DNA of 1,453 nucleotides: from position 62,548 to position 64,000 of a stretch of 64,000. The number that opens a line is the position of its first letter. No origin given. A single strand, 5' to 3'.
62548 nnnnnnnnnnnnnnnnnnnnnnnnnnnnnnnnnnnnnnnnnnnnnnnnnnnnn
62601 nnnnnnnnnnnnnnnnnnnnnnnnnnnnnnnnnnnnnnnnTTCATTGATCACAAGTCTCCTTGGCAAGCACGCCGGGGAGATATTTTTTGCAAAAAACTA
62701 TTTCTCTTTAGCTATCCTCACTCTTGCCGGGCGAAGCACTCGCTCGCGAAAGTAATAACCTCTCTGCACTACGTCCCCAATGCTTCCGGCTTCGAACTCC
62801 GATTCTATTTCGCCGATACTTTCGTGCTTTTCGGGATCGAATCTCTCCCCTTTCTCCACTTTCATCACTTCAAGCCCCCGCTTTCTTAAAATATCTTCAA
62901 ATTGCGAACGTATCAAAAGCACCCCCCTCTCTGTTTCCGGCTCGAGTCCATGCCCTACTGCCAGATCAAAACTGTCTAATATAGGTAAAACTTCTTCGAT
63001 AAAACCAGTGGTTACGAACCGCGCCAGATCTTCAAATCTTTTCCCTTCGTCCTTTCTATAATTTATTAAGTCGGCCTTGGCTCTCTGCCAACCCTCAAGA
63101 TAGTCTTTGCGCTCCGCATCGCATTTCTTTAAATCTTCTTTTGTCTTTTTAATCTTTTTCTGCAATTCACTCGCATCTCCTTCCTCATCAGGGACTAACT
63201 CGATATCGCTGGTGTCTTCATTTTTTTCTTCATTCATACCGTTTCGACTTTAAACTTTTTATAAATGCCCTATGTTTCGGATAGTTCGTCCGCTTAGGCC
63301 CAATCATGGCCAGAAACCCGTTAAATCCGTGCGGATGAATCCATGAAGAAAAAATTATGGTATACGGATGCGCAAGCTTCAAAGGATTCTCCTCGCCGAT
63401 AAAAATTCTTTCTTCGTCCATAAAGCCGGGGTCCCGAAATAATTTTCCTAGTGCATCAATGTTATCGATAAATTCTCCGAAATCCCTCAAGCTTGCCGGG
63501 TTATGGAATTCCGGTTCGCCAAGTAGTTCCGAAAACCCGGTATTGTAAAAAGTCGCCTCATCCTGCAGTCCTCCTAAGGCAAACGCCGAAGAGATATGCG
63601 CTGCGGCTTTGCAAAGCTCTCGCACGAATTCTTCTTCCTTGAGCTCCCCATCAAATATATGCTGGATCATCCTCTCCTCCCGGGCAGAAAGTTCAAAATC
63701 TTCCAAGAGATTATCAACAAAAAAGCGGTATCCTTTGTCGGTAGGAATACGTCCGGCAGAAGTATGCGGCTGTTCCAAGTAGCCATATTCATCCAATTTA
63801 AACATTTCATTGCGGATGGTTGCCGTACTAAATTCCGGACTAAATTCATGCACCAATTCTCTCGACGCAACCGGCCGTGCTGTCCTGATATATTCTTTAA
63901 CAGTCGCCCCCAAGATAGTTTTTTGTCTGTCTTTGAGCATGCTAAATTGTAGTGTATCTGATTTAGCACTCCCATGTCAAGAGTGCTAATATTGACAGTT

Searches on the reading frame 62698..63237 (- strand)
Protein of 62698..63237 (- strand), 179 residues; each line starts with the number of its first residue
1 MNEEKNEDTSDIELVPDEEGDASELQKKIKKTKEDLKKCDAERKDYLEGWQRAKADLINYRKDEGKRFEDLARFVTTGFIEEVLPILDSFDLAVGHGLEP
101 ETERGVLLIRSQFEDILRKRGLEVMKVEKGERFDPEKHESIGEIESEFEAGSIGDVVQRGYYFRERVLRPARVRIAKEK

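Call 97: search_protein_families(library=pfam, proteins=[window:62698-63237:-], max_evalue=1)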
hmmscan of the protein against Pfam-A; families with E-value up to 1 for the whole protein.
window:62698-63237:- (179 aa): 4 families
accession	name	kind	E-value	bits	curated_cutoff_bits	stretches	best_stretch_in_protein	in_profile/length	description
PF01025.24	GrpE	-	2.4e-34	118.8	25.8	1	21-177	5-165/165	GrpE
PF02403.27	Seryl_tRNA_N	-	0.036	14.7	28.2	1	1-53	48-100/108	Seryl-tRNA synthetase N-terminal domain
PF20981.2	AAR2_1st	-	0.11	13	23.6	1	26-85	70-134/134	AAR2 N-terminal domain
PF08285.16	DPM3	-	0.32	11.7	25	1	16-38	64-86/90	Dolichol-phosphate mannosyltransferase subunit 3 (DPM3)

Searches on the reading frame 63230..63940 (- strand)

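Call 97: search_protein_families(library=pfam, proteins=[window:63230-63940:-], max_evalue=1)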
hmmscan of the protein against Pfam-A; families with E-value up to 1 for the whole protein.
window:63230-63940:- (236 aa): 2 families
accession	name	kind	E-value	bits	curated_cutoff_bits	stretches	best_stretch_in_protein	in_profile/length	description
PF01628.27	HrcA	-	5e-15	56.5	22.2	1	75-222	78-213/215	HrcA protein C terminal domain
PF03444.21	HrcA_DNA-bdg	-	0.0015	18.5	21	1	1-73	1-72/79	Winged helix-turn-helix transcription repressor, HrcA DNA-binding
